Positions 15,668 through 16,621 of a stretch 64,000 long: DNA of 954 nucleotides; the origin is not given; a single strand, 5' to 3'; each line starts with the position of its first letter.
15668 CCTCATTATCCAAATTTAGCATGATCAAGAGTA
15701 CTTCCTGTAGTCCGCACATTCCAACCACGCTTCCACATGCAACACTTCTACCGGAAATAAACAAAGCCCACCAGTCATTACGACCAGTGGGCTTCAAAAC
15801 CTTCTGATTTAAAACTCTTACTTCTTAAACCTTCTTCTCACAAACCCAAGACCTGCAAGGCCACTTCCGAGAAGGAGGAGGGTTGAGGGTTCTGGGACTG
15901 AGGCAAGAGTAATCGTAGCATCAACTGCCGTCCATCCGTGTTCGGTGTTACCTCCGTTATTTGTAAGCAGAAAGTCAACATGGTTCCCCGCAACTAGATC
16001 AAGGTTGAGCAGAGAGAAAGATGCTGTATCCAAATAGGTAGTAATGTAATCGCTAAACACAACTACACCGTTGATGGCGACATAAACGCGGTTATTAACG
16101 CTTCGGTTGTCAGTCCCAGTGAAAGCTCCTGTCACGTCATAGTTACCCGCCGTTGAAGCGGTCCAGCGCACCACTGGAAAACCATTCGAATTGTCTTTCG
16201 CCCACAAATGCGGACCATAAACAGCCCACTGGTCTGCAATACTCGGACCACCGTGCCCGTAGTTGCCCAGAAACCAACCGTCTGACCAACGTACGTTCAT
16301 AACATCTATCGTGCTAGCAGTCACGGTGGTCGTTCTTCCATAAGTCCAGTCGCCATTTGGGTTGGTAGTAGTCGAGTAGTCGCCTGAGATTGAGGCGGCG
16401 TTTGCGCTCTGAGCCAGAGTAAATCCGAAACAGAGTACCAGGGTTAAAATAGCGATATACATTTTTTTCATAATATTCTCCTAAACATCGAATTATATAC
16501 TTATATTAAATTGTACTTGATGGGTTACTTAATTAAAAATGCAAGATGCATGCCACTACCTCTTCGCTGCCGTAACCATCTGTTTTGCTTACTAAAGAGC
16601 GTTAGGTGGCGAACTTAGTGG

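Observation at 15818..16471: PEP-CTERM exosortase substrate carried as cargo on the mobile element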

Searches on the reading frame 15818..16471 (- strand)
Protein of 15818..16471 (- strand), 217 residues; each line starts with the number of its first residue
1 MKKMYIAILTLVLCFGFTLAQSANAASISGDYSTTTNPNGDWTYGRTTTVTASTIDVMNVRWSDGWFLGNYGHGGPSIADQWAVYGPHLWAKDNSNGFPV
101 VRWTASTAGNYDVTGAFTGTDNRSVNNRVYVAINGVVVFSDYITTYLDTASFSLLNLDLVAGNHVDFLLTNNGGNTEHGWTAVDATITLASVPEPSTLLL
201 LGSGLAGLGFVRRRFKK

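Call 3: search_protein_families(library=ncbifam, proteins=[window:15818-16471:-], max_evalue=10)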
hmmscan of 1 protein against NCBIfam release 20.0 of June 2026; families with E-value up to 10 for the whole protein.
window:15818-16471:- (217 aa): 16 families
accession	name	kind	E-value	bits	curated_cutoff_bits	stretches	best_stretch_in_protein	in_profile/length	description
NF033554.9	floc_PepA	equivalog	3.9e-12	46.5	80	1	107-214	162-259/261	flocculation-associated PEP-CTERM protein PepA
NF038125.1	PEP_CTERM_THxN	subfamily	2.5e-10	40.4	85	2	168-214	201-245/246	THxN family PEP-CTERM protein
NF038129.1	PEP_NF038129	equivalog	1.1e-09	38.5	65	1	151-214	122-193/194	NF038129 family PEP-CTERM protein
NF041538.1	PEP_EDSA_1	subfamily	6.7e-09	35.8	100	1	93-214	204-306/307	EDSAP-1 family PEP-CTERM protein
TIGR02595.1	PEP_CTERM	domain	1.6e-06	28.5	16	1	192-214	1-23/24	PEP-CTERM sorting domain-containing protein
NF038126.1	PEP_CTERM_FxDxF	subfamily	3e-06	27.6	50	1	145-214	97-164/165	FxDxF family PEP-CTERM protein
NF038120.1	PEP_CTERM_QFxxD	subfamily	2.5e-05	24.2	80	1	175-214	177-215/215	NF038120 family PEP-CTERM protein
NF038124.1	PEP_CTERM_TLD_A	exception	0.00017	21.3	100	1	186-214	205-233/235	PEP_CTERM-anchored TLD domain-containing protein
TIGR03370.1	VPLPA-CTERM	domain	0.00019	21.4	25.35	1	198-214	7-23/25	VPLPA-CTERM sorting domain-containing protein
NF038118.1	PEP_CTERM_CCXG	equivalog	0.00019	21.1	90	1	179-214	162-198/199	CCXG family PEP-CTERM protein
NF033947.0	PEP-cistern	hypoth_equivalog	0.00037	20.3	60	1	181-214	163-195/195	cistern family PEP-CTERM protein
NF041927.1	Xrt_dep_XDP1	equivalog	0.0018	18.3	125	1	188-214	216-241/242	exosortase-dependent surface protein XDP1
NF038119.1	PEP_CTERM_MHFG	equivalog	0.009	16.3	100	1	185-214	229-258/260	MHFG family PEP-CTERM protein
NF033842.1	small_MgtS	equivalog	0.011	15.7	35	2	128-147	6-25/31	protein MgtS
NF035944.1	PEPxxWA-CTERM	domain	0.22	11.5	35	1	192-214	1-24/24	PEPxxWA-CTERM sorting domain-containing protein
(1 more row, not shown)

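Call 4: search_protein_families(library=pfam, proteins=[window:15818-16471:-], max_evalue=10)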
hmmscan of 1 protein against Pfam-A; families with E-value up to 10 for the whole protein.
window:15818-16471:- (217 aa): 5 families
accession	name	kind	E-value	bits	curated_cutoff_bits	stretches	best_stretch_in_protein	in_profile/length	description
PF07589.16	PEP-CTERM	-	1.2e-07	32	20.7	1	191-213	1-24/24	PEP-CTERM motif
PF18205.6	VPDSG-CTERM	-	0.00076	19.7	25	1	196-215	7-26/26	VPDSG-CTERM motif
PF20130.4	DUF6520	-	0.063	14.1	25.4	1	1-42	1-44/83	Family of unknown function (DUF6520)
PF22865.1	MgtS-like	-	0.085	13.2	27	1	126-147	4-25/31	Small protein MgtS-like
PF21827.1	New_glue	-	0.09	13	31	1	1-54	1-55/94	New glue protein family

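Call 10: find_encoding_contigs(protein=window:15818-16471:-, flank=10000, max_places=8)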
Protein window:15818-16471:- (217 aa): no gene with exactly this product is on record in the collection.

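Call 11: find_homologous_proteins(query=window:15818-16471:-)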
Query window:15818-16471:- (217 aa): 72 proteins with E <= 0.001 among 1173 candidates.
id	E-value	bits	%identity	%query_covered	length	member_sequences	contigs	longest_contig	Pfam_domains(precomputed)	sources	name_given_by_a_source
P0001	4.8e-141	486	100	100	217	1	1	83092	PF07589.17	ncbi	-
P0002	5.3e-70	253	63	82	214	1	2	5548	-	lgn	-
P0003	1.2e-49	187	48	92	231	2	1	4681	PF07589.17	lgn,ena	-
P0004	5.2e-47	178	49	88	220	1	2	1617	-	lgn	-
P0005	1.6e-36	144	49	72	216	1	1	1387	-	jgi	jgi:hypothetical protein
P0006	3.1e-36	143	45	79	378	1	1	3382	PF13715.13,PF14686.13,PF13620.13,PF22904.4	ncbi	-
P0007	2.0e-17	82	33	100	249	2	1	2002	PF07589.17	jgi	jgi:hypothetical protein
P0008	2.0e-9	55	36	46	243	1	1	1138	PF07589.17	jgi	jgi:hypothetical protein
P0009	2.4e-9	55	33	77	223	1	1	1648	-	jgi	-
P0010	4.1e-9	54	31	94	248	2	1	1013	PF07589.17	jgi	jgi:hypothetical protein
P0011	1.3e-8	53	38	57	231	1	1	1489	PF07589.17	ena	-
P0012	4.0e-8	51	36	58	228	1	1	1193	PF07589.17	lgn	-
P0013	4.2e-8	51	74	18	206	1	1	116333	PF07589.17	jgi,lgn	jgi:hypothetical protein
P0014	7.3e-8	50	60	27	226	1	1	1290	PF07589.17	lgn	-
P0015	1.4e-7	49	32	100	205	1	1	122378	PF07589.17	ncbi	-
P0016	1.5e-7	49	49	38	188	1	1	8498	PF07589.17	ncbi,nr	ncbi:MAG: PEP-CTERM sorting domain-containing protein [Proteobacteria bacterium]|nr:PEP-CTERM sortin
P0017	2.2e-7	49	32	100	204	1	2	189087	PF07589.17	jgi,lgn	jgi:hypothetical protein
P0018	3.4e-7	48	41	53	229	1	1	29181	PF07589.17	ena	-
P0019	6.6e-7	47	54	29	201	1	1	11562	PF07589.17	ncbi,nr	ncbi:MAG: PEP-CTERM sorting domain-containing protein [Proteobacteria bacterium]|nr:PEP-CTERM sortin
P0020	8.7e-7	47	64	22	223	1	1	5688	PF13448.12,PF07589.17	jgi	jgi:hypothetical protein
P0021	3.5e-6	45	32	100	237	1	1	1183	PF07589.17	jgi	-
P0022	4.2e-6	44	26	85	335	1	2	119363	PF07589.17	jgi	jgi:hypothetical protein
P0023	5.3e-6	44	53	35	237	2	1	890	PF07589.17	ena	-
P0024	1.1e-5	43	29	88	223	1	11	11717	PF07589.17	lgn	-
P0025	1.9e-5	42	54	25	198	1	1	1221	PF07589.17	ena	-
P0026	2.0e-5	42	43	47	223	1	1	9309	PF07589.17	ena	-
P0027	2.4e-5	42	74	17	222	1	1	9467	PF07589.17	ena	-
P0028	2.7e-5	42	93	12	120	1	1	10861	PF07589.17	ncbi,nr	ncbi:MAG: PEP-CTERM sorting domain-containing protein [Proteobacteria bacterium]|nr:PEP-CTERM sortin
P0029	3.0e-5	42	32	100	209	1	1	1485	PF07589.17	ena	-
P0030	3.1e-5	42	44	39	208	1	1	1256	PF07589.17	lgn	-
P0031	3.6e-5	41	87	14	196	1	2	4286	PF07589.17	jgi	jgi:hypothetical protein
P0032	3.8e-5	41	84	14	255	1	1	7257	PF07589.17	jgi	-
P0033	4.6e-5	41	100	12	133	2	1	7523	PF07589.17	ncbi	ncbi:MAG: PEP-CTERM sorting domain-containing protein, partial [Thermodesulfobacteriota bacterium]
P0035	5.4e-5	41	78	15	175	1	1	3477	PF07589.17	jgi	jgi:hypothetical protein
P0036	6.2e-5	41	93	13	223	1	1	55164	PF07589.17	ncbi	-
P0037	8.6e-5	40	41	49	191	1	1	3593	PF07589.17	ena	-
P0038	8.6e-5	40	96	13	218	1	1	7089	PF07589.17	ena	-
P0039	8.8e-5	40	79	15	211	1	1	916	PF07589.17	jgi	jgi:hypothetical protein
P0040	1.1e-4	40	81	14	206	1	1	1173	PF07589.17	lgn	-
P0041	1.1e-4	40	74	16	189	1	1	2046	PF07589.17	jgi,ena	-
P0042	1.2e-4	40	79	13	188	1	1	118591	PF07589.17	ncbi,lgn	-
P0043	1.3e-4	40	90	13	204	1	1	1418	PF07589.17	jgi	jgi:hypothetical protein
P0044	1.3e-4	40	87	14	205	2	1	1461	PF07589.17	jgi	jgi:hypothetical protein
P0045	1.4e-4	40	54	24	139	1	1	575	PF07589.17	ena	-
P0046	1.4e-4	39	63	20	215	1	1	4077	PF07589.17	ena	-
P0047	1.4e-4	39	65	22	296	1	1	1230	PF07589.17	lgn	-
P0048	1.5e-4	39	81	15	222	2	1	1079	PF07589.17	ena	-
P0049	1.7e-4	39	71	16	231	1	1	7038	PF07589.17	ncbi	ncbi:MAG: PEP-CTERM sorting domain-containing protein [Thermodesulfobacteriota bacterium]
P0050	1.8e-4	39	87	14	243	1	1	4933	PF07589.17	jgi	-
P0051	1.8e-4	39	93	13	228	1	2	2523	PF07589.17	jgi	jgi:hypothetical protein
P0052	1.9e-4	39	89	13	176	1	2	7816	PF07589.17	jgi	jgi:hypothetical protein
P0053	2.0e-4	39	89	13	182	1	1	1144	PF07589.17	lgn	-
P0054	2.0e-4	39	62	21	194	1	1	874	PF07589.17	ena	-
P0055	2.1e-4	39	96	12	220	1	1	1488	PF07589.17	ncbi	-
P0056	2.2e-4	39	59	23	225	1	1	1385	PF07589.17,PF25470.2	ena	-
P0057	2.6e-4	39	87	14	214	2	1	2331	PF07589.17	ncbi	ncbi:MAG: PEP-CTERM sorting domain-containing protein [Thermodesulfobacteriota bacterium]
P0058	2.7e-4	39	66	18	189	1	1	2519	PF07589.17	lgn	-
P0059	3.4e-4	38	45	31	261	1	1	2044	PF07589.17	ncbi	-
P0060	3.5e-4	38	74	16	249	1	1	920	PF07589.17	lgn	-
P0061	4.1e-4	38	93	12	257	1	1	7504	PF07589.17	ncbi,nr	ncbi:MAG: PEP-CTERM sorting domain-containing protein [Proteobacteria bacterium]|nr:PEP-CTERM sortin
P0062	4.1e-4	38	88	12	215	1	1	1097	PF07589.17,PF07603.18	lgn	-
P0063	4.2e-4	38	89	12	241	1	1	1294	PF07589.17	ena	-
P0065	4.3e-4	38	96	12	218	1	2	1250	PF07589.17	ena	-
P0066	4.3e-4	38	54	23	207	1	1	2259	PF07589.17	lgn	-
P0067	4.8e-4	38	96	12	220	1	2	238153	PF07589.17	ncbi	-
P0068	5.1e-4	38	60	20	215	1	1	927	PF07589.17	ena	-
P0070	6.5e-4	37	63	20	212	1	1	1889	PF07589.17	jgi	jgi:hypothetical protein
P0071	8.3e-4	37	93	12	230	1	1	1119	PF07589.17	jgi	jgi:hypothetical protein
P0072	8.6e-4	37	74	16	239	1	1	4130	PF07589.17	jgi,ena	-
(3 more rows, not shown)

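Call 13: find_encoding_contigs(protein=P0001, flank=10000, max_places=6)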
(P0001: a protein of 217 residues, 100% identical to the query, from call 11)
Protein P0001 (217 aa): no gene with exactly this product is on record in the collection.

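Call 17: list_cluster_members(proteins=[P0001, P0002, P0003, P0004, P0005, P0006, P0007, P0015, P0017])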
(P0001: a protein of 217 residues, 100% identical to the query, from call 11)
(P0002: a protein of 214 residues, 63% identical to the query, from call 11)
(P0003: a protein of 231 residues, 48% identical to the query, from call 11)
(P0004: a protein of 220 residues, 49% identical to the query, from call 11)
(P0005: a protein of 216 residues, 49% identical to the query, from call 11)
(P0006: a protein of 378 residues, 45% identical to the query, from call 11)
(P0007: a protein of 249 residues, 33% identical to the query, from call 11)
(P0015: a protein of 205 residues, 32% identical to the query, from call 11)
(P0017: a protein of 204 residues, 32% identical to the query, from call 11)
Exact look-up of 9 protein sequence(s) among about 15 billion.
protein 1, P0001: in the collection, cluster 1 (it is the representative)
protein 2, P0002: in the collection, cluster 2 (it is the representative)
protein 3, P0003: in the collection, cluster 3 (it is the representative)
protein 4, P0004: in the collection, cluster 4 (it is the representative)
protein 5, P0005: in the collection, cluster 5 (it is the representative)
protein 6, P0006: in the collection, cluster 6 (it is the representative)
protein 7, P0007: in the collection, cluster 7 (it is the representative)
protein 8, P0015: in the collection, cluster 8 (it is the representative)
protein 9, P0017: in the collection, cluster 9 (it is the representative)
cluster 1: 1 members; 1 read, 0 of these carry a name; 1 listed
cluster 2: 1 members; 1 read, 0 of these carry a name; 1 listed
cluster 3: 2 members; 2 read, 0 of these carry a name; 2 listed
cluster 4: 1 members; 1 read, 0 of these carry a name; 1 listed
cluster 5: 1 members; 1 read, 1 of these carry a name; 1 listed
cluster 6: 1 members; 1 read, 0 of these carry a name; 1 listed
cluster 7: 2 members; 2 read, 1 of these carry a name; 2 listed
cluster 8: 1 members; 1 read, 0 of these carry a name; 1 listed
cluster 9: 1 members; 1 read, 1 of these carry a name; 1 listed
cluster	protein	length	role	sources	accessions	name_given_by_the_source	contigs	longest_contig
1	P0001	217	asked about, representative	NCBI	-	-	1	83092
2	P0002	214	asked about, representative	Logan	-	-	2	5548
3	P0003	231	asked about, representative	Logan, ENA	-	-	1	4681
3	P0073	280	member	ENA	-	-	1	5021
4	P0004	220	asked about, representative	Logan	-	-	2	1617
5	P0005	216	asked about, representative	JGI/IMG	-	hypothetical protein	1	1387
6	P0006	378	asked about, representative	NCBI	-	-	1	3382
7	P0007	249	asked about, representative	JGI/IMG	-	hypothetical protein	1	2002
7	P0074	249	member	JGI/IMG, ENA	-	-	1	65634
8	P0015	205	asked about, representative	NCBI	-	-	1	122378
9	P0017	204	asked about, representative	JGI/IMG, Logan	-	hypothetical protein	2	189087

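Call 20: find_related_loci(query=window:15818-16471:-, collection=viral_contigs, flank=10000)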
Query window:15818-16471:- (217 aa) in viral_contigs; peptide patterns used: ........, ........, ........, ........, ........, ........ (x = any residue, [..] = any of these).
40 stretches matched a pattern, but none encodes a relative of the query by tblastn (E <= 1e-3).

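Call 24: find_encoding_contigs(protein=P0002, flank=10000, max_places=4)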
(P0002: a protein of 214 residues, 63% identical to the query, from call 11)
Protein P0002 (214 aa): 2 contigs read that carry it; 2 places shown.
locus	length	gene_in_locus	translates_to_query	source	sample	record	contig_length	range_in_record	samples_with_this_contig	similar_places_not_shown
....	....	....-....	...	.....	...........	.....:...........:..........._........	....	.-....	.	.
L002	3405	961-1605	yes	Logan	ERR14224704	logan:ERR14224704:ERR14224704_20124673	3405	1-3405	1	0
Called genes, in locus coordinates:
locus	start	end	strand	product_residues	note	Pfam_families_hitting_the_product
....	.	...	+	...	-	?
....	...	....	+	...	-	-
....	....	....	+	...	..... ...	-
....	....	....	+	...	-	-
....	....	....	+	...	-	-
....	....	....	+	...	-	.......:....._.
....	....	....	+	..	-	-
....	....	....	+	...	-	-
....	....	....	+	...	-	-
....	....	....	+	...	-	?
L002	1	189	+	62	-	?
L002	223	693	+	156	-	-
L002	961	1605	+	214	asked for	-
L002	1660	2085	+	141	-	-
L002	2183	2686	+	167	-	-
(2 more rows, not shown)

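Call 25: find_encoding_contigs(protein=P0015, flank=10000, max_places=3)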
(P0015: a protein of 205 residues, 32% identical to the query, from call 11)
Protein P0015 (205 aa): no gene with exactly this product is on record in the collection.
